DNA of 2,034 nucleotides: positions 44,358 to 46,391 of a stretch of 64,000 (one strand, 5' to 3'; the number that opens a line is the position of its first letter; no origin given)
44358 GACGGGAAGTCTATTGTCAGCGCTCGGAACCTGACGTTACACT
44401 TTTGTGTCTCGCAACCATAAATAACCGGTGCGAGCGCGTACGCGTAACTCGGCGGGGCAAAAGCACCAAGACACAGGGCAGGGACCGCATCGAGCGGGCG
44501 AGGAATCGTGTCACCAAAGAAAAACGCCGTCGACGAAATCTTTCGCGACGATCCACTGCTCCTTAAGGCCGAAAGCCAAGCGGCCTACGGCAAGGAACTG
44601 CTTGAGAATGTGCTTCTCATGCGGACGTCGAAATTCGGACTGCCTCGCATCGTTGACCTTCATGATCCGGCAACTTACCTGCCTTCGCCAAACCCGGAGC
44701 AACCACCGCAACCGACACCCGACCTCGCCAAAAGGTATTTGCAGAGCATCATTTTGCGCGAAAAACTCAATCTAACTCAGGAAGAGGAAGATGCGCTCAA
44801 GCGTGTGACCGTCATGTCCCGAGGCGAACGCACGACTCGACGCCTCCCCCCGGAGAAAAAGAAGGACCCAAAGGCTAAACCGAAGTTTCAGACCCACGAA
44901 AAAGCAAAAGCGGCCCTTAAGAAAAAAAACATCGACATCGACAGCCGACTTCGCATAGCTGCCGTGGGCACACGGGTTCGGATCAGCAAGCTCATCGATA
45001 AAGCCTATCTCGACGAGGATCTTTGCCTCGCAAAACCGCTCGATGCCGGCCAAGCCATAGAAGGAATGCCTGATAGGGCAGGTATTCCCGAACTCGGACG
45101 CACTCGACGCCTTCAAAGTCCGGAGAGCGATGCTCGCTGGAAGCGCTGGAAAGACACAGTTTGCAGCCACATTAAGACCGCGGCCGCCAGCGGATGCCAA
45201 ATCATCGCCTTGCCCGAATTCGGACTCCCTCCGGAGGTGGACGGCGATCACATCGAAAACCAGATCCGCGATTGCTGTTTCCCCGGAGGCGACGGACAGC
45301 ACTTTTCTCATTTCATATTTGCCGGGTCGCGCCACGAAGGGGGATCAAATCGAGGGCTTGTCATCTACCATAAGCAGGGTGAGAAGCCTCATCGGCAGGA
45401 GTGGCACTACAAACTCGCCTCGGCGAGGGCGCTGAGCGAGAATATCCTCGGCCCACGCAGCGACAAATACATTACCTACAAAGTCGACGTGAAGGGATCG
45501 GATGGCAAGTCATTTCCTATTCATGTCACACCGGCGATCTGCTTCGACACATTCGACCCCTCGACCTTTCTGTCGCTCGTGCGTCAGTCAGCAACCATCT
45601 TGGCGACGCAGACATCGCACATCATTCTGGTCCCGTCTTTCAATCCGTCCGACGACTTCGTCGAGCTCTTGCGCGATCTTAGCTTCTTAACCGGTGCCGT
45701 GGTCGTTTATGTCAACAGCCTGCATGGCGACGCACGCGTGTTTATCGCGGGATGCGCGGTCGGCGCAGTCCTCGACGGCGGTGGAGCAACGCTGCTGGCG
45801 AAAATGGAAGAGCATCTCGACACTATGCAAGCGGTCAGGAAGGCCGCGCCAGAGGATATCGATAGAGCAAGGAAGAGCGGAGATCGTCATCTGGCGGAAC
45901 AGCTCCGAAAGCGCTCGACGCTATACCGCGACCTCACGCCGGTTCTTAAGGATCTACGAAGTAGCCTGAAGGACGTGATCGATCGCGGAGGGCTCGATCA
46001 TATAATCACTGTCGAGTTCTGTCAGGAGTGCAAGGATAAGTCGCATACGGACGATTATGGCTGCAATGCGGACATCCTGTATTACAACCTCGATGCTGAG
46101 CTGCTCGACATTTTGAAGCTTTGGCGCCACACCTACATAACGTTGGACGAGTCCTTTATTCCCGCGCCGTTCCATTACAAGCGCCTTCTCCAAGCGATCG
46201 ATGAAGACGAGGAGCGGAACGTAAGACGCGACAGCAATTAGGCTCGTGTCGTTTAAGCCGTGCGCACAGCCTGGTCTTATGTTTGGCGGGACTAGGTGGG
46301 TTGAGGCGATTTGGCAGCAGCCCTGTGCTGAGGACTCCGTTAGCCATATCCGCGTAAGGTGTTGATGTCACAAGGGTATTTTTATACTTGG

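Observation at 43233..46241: Unknown two-gene module: 372-aa orphan protein plus 577-aa nitrilase-fold protein at the head of the defence-like island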

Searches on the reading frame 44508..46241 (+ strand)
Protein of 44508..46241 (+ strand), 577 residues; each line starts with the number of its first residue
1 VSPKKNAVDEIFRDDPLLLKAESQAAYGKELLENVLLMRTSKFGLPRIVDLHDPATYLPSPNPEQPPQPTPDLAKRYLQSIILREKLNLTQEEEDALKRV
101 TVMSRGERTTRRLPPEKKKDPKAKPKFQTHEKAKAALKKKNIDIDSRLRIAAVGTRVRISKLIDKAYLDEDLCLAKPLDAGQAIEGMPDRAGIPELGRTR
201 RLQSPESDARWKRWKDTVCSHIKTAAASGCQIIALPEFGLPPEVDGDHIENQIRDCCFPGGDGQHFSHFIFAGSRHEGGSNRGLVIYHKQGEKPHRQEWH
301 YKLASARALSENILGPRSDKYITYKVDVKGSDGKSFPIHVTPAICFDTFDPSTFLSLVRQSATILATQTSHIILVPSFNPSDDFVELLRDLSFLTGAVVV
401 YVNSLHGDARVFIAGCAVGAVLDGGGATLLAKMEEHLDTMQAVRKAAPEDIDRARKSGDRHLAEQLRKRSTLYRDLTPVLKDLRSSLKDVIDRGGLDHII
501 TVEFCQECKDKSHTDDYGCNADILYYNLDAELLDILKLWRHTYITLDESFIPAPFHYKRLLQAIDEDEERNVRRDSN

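Call 3: search_protein_families(library=pfam, proteins=[window:44508-46241:+], max_evalue=1)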
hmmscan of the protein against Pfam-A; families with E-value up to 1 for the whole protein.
window:44508-46241:+ (577 aa): 2 families
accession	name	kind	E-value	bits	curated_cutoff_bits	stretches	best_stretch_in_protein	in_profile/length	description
PF00795.27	CN_hydrolase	-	0.022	14.5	23.2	1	218-244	21-47/256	Carbon-nitrogen hydrolase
PF12651.13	RHH_3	-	0.043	14.2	21.6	1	144-166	13-35/44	Ribbon-helix-helix domain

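Call 4: search_protein_families(library=padloc, proteins=[window:44508-46241:+], max_evalue=1)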
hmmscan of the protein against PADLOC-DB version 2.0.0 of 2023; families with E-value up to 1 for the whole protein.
window:44508-46241:+ (577 aa): 0 families

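Call 5: search_protein_families(library=ncbifam, proteins=[window:44508-46241:+], max_evalue=1)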
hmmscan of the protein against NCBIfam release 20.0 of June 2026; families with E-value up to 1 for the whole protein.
window:44508-46241:+ (577 aa): 0 families

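Call 6: find_homologous_proteins(query=window:44508-46241:+)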
Query window:44508-46241:+ (577 aa): 45 proteins with E <= 0.001 among 8000 candidates.
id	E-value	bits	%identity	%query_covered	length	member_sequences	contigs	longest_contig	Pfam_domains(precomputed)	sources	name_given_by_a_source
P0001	1.2e-203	696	56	99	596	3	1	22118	-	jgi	-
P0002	6.6e-174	598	51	95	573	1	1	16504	-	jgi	jgi:hypothetical protein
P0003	1.6e-165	570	48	98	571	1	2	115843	-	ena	-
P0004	1.4e-151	524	44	98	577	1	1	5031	-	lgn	-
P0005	1.4e-145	504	45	96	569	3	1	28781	-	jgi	jgi:hypothetical protein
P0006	4.9e-143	496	45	97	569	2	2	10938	-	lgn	-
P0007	8.4e-140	485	44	99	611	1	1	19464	-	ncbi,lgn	-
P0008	2.2e-139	484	44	99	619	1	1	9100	-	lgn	-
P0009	1.4e-137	478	44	96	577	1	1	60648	-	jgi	jgi:hypothetical protein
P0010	2.3e-135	471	43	98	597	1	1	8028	-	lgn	-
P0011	6.8e-134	466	57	70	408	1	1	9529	-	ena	-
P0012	1.8e-132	461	44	98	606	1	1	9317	-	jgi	jgi:hypothetical protein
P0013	1.3e-129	452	44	98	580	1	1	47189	-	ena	-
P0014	2.2e-129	451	44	97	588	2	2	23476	-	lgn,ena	-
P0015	1.1e-127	445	42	98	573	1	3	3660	-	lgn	-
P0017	1.4e-117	412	40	97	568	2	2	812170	-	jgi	-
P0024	3.1e-94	335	38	97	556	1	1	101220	-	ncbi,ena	-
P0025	1.3e-92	329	35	98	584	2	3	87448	-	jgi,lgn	jgi:hypothetical protein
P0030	3.0e-88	315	37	98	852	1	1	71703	-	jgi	jgi:hypothetical protein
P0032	5.3e-88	314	36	95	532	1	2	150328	-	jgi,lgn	jgi:predicted amidohydrolase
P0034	4.8e-87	311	38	98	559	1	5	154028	-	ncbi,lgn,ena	-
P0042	1.3e-74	270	36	94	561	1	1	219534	-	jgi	jgi:hypothetical protein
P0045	6.3e-50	189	31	95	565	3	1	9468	-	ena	-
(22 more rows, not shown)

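Call 12: find_encoding_contigs(protein=P0003, flank=8000, max_places=2)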
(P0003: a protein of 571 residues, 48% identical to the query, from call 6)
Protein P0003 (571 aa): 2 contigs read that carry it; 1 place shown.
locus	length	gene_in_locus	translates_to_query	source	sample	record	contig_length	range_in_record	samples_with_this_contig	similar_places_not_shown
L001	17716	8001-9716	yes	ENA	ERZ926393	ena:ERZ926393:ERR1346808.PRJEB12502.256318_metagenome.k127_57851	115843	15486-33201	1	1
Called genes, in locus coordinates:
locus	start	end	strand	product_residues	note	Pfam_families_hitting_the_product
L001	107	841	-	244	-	PF03472:Autoind_bind, PF00196:GerE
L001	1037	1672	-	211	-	-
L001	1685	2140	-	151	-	PF05443:ROS_MUCR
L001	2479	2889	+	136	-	PF13560:HTH_31, PF01381:HTH_3, PF13443:HTH_26 (weak)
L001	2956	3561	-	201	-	-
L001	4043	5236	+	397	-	PF02661:Fic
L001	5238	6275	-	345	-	-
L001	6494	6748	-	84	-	-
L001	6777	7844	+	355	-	-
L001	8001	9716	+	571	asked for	-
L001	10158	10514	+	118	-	PF27190:KlcB_3rd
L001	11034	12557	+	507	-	PF00211:Guanylate_cyc (faint)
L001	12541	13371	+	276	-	PF20298:E2-ntca, PF20272:E2-Crich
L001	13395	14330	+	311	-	PF00027:cNMP_binding, PF10137:CAP12-PCTIR_TIR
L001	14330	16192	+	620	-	-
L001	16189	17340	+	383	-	-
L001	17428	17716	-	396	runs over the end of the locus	PF18731:HEPN_Swt1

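Call 13: find_encoding_contigs(protein=P0017, flank=8000, max_places=2)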
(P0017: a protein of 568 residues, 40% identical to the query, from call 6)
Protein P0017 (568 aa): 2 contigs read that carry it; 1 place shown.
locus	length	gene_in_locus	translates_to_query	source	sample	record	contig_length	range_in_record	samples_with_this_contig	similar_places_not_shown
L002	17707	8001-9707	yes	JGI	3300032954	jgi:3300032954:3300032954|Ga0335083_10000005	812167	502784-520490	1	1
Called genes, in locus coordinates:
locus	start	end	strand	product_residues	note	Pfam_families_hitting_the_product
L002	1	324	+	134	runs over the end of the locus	-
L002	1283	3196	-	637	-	PF02195:ParB_N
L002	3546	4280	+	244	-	-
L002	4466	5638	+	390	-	PF02534:T4SS-DNA_transf (faint), PF10412:TrwB_AAD_bind (faint)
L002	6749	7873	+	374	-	-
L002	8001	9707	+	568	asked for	-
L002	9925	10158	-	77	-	-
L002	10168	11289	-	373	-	PF00583:Acetyltransf_1 (weak)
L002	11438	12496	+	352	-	PF00126:HTH_1, PF03466:LysR_substrate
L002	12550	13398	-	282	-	-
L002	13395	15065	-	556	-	PF13476:AAA_23, PF02463:SMC_N (faint), PF13304:AAA_21 (weak), PF13175:AAA_15, PF13304:AAA_21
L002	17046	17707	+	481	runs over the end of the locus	-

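Call 14: find_encoding_contigs(protein=P0042, flank=8000, max_places=2)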
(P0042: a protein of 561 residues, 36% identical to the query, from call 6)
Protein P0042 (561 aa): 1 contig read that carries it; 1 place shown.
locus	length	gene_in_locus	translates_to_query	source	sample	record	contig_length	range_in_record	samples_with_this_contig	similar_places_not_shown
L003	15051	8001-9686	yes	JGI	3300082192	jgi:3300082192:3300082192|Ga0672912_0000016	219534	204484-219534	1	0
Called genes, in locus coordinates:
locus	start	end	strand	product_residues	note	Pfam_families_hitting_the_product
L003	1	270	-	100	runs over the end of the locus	-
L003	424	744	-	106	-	PF13744:HTH_37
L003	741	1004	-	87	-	PF05973:Gp49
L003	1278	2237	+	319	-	-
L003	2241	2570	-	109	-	-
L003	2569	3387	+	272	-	PF00589:Phage_integrase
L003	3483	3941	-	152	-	PF13560:HTH_31, PF01381:HTH_3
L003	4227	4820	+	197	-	PF00589:Phage_integrase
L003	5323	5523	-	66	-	-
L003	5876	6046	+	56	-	-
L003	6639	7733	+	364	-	-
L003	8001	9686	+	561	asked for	-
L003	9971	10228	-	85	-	-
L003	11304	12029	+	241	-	PF10137:CAP12-PCTIR_TIR (weak)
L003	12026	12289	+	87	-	PF10137:CAP12-PCTIR_TIR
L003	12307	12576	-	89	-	PF18144:SMODS (weak)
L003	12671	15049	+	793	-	?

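Call 17: find_encoding_contigs(protein=P0034, flank=8000, max_places=2)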
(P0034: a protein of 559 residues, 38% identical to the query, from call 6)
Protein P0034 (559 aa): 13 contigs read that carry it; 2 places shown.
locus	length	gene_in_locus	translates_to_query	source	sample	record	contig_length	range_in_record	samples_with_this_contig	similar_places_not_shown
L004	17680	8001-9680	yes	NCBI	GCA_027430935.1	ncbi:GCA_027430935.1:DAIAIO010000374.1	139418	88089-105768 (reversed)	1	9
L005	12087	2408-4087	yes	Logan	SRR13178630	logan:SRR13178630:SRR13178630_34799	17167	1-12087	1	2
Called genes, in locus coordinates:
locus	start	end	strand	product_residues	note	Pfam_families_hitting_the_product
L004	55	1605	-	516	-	PF00501:AMP-binding, PF13193:AMP-binding_C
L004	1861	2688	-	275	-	PF00392:GntR, PF02082:Rrf2 (weak), PF07729:FCD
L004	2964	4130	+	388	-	PF22691:Thiolase_C_1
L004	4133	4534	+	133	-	PF12172:zf-ChsH2, PF01796:OB_ChsH2_C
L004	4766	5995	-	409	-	PF00108:Thiolase_N, PF02803:Thiolase_C, PF22691:Thiolase_C_1 (faint)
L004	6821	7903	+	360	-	-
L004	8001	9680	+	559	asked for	-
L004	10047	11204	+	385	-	PF02771:Acyl-CoA_dh_N, PF02770:Acyl-CoA_dh_M, PF00441:Acyl-CoA_dh_1, PF08028:Acyl-CoA_dh_2 (weak), PF22924:ACOX_C_alpha1 (faint)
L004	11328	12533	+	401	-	PF00108:Thiolase_N, PF02803:Thiolase_C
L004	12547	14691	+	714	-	PF00378:ECH_1, PF16113:ECH_2, PF02737:3HCDH_N, PF00725:3HCDH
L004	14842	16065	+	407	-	PF13433:Peripla_BP_5, PF13458:Peripla_BP_6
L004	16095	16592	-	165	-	PF12802:MarR_2, PF25212:HVO_A0114 (weak), PF01047:MarR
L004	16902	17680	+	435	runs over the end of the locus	PF00355:Rieske, PF19301:LigXa_C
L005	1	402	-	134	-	?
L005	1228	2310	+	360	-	-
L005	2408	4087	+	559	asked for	-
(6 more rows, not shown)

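Call 18: find_encoding_contigs(protein=P0024, flank=8000, max_places=2)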
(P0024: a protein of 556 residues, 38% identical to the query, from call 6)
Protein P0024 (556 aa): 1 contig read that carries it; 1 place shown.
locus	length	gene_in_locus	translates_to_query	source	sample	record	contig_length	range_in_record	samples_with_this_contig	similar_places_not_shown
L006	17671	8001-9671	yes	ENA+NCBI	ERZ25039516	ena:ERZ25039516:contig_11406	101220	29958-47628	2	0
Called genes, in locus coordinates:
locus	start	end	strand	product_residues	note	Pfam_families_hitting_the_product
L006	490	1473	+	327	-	PF00092:VWA (weak)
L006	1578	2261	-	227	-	PF13531:SBP_bac_11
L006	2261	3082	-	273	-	PF12849:PBP_like_2, PF13531:SBP_bac_11, PF01547:SBP_bac_1 (weak)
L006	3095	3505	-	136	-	PF00005:ABC_tran, PF13304:AAA_21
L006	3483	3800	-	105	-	PF00005:ABC_tran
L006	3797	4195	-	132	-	-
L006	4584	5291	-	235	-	PF24877:ILV_EDD_C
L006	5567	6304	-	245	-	PF00920:ILVD_EDD_N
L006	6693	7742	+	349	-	-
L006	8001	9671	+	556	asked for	-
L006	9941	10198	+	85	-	-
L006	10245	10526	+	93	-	-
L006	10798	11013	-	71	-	-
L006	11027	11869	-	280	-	PF02735:Ku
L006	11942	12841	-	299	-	PF01522:Polysacc_deac_1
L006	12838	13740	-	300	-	PF01522:Polysacc_deac_1 (weak)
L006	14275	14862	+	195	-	PF01494:FAD_binding_3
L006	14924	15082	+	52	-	-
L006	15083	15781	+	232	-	-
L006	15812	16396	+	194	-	-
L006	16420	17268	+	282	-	-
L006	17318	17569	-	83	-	-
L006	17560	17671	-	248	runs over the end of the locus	-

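Call 19: find_encoding_contigs(protein=P0045, flank=8000, max_places=2)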
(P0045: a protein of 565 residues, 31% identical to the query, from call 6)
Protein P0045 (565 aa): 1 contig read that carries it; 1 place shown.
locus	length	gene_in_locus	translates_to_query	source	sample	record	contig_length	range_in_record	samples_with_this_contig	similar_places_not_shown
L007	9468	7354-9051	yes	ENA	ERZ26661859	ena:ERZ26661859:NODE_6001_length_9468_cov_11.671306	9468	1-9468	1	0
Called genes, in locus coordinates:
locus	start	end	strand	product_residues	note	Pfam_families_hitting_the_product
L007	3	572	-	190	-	?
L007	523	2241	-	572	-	PF01019:G_glu_transpept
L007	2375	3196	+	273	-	PF13030:DUF3891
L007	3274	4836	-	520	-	PF00245:Alk_phosphatase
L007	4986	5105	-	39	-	-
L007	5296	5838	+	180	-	PF01292:Ni_hydr_CYTB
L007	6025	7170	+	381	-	-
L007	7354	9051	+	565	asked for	-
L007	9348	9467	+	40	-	?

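Call 23: search_solved_structures(query=A1, max_evalue=10, show_alignments=2)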
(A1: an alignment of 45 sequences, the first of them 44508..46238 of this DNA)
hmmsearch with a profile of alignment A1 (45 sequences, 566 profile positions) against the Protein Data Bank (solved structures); distinct sequences matched with E-value up to 10: 2.
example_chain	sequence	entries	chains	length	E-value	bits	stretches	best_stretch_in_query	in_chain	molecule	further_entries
1wyy_A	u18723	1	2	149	0.56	12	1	405-491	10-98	E2 Glycoprotein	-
5x58_A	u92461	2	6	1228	9.2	8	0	406-491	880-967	Spike glycoprotein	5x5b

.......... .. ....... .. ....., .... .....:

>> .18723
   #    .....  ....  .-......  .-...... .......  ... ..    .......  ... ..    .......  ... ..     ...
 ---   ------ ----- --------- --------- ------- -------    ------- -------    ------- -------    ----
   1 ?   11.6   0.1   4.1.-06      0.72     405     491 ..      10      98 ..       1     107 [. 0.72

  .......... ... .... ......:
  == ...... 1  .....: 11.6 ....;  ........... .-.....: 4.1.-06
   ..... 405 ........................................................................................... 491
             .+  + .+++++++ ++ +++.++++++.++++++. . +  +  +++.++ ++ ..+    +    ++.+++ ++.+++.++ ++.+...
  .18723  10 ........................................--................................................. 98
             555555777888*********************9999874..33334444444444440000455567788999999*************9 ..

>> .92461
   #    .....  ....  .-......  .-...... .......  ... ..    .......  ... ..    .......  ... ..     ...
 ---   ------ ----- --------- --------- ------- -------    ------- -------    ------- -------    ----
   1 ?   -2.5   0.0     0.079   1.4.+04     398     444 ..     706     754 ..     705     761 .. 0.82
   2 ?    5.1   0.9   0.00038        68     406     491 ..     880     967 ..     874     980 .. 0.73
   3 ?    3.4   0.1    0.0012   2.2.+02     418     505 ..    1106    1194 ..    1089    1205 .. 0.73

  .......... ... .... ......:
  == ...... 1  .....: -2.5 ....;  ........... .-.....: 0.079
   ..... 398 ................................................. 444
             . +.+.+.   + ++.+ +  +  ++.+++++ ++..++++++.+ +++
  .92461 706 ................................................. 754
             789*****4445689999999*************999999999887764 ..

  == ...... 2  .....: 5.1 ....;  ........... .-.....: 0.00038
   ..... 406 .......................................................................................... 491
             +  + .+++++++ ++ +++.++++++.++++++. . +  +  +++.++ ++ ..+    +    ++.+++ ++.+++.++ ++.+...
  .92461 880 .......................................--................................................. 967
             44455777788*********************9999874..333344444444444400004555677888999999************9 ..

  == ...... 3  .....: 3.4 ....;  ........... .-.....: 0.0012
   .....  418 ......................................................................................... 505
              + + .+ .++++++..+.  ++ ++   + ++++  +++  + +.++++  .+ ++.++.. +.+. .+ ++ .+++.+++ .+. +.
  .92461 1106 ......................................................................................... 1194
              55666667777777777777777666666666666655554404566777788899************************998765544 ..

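Call 25: predict_structure(alignment_id=A1)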
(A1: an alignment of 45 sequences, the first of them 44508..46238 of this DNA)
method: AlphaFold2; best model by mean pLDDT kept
length: 577 residues; sequences in the alignment: 45
mean_pLDDT: 88.0   pTM: 0.91
mean pLDDT of the five models: 88.0, 86.5, 86.0, 85.8, 85.5
residues with pLDDT >= 90: 381; 70-90: 131; 50-70: 55; < 50: 10
segments of 3 or more residues with pLDDT < 50: 307-311
pLDDT, mean of each block of 10 residues (from residue 1): 67 92 95 81 72 76 85 98 96 97 95 83 89 96 93 96 94 84 60 62 93 96 94 96 87 82 74 83 90 86 59 61 88 84 75 87 90 94 91 95 96 92 82 95 96 97 95 96 96 94 97 96 96 91 93 94 92 89
secondary structure, 60 per line:
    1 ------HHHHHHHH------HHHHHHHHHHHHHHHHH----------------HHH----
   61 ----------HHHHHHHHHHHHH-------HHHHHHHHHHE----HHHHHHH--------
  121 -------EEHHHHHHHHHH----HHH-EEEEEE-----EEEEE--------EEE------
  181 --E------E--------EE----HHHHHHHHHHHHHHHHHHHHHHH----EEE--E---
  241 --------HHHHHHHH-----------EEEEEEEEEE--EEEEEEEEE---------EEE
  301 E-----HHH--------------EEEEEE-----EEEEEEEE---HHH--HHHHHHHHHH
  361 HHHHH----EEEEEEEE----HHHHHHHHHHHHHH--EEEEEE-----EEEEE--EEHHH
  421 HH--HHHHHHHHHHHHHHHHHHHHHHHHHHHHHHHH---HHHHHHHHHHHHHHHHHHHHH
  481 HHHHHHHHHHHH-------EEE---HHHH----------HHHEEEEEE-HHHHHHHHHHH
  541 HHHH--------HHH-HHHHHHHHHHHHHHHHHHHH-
elements in order: H7-14 H21-37 H71-83 H91-100 H106-112 H130-139 E148-153 E159-163 E172-174 H205-227 E232-234 H249-256 E268-277 E280-288 E298-301 E324-329 E335-342 H351-365 E370-377 H382-395 E398-403 E409-413 H418-422 H425-456 H460-492 E500-502 H506-509 E523-528 H530-544 H557-576

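Call 28: fold_search(model_id=the predicted structure, library=pdb)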
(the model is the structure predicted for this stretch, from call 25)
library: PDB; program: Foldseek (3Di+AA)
matches with E <= 10: 496; with E <= 0.001: 31
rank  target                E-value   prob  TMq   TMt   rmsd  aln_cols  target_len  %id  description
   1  2w1v_A                2.0e-07  1.00  0.27  0.53   5.6       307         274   13  Crystal structure of mouse nitrilase-2 at 1.4A resolution (released 2008-12-16)
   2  8p4i_B                1.0e-06  1.00  0.25  0.42   7.0       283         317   13  Cyanide dihydratase from Bacillus pumilus C1 (released 2023-08-16)
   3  3hkx                  2.2e-06  1.00  0.27  0.54   6.0       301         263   14  Crystal structure analysis of an amidase from Nesterenkonia sp. (released 2009-06-09)
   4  6ypa_D                3.3e-06  1.00  0.24  0.46   8.0       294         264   10  The C146A variant of an amidase from Pyrococcus horikoshii with bound glutaramide (released 2020-06-03)
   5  3ivz_A                3.9e-06  1.00  0.25  0.49   6.4       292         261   12  Crystal structure of hyperthermophilic nitrilase (released 2010-09-22)
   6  1j31_A                4.3e-06  1.00  0.24  0.47   8.2       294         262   11  Crystal Structure of Hypothetical Protein PH0642 from Pyrococcus horikoshii (released 2004-03-09)
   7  6i00_A                4.7e-06  1.00  0.26  0.47   9.0       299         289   12  Cryo-EM informed directed evolution of Nitrilase 4 leads to a change in quaternary structure. (released 2019-07-24)
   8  6ypa_B                5.3e-06  1.00  0.24  0.46   8.2       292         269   11  The C146A variant of an amidase from Pyrococcus horikoshii with bound glutaramide (released 2020-06-03)
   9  6ypa_A                5.3e-06  1.00  0.22  0.43   7.8       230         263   12  The C146A variant of an amidase from Pyrococcus horikoshii with bound glutaramide (released 2020-06-03)
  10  3ilv                  7.1e-06  1.00  0.23  0.23   8.6       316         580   13  Crystal structure of a glutamine-dependent NAD(+) synthetase from Cytophaga hutchinsonii (released 2009-08-18)
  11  2e2k_F                1.0e-05  1.00  0.26  0.43   7.6       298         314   11  Helicobacter pylori formamidase AmiF contains a fine-tuned cysteine-glutamate-lysine catalytic triad (released 2007-02-13)
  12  9wpo_C                1.1e-05  1.00  0.25  0.51   6.3       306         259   12  Crystal structure of the nitrilase superfamily protein CJ1056C from Campylobacter jejuni in space group P21 (released 2025-10-08)
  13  9odt_R                1.3e-05  1.00  0.27  0.48   7.0       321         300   11  The structure of a Bacterial Cyanide Dihydratase from Bacillus safensis PER-URP-08 (released 2026-02-25)
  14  2e2k_A                2.1e-05  1.00  0.27  0.44   6.6       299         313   10  Helicobacter pylori formamidase AmiF contains a fine-tuned cysteine-glutamate-lysine catalytic triad (released 2007-02-13)
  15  2e2k_D                2.1e-05  1.00  0.25  0.41   7.5       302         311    9  Helicobacter pylori formamidase AmiF contains a fine-tuned cysteine-glutamate-lysine catalytic triad (released 2007-02-13)
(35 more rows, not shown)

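Call 40: find_related_loci(query=A1, collection=genome_contigs, flank=10000)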
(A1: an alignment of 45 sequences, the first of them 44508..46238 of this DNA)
Query A1 (577 aa) in genome_contigs; peptide patterns used: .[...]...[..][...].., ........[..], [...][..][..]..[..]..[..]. (x = any residue, [..] = any of these).
81 stretches matched a pattern; 6 encode a relative of the query (tblastn E <= 1e-3); 6 distinct loci.
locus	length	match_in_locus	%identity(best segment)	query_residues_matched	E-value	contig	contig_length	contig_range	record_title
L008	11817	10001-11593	37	4-562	2e-102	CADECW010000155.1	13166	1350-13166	MAG: uncultured Rhodospirillales bacterium isolate Rhodospirillales sp. RBC080 genome assembly, contig: MAG080_155, whol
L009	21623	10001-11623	38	11-570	6e-93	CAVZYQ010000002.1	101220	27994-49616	MAG: uncultured Alphaproteobacteria bacterium isolate MFD04212.bin.2.130 genome assembly, contig: contig_11406, whole ge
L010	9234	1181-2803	36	9-552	5e-87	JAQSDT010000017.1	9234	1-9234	MAG: bacterium isolate D1-2020 MAG008 NODE_1043_length_9234_cov_4.977666, whole genome shotgun sequence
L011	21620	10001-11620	37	11-576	2e-83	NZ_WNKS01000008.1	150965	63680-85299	Rhodoblastus acidophilus strain DSM 142 NODE_8_length_150965_cov_39.3324, whole genome shotgun sequence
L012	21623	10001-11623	39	9-573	1e-92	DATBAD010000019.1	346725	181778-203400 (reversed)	MAG TPA_asm: Xanthobacteraceae bacterium isolate SMAG_U5722 k141_1427822, whole genome shotgun sequence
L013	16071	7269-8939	40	6-577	4e-110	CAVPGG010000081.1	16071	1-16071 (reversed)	MAG: uncultured proteobacterium isolate MFD10064.bin.2.56 genome assembly, contig: contig_118279, whole genome shotgun s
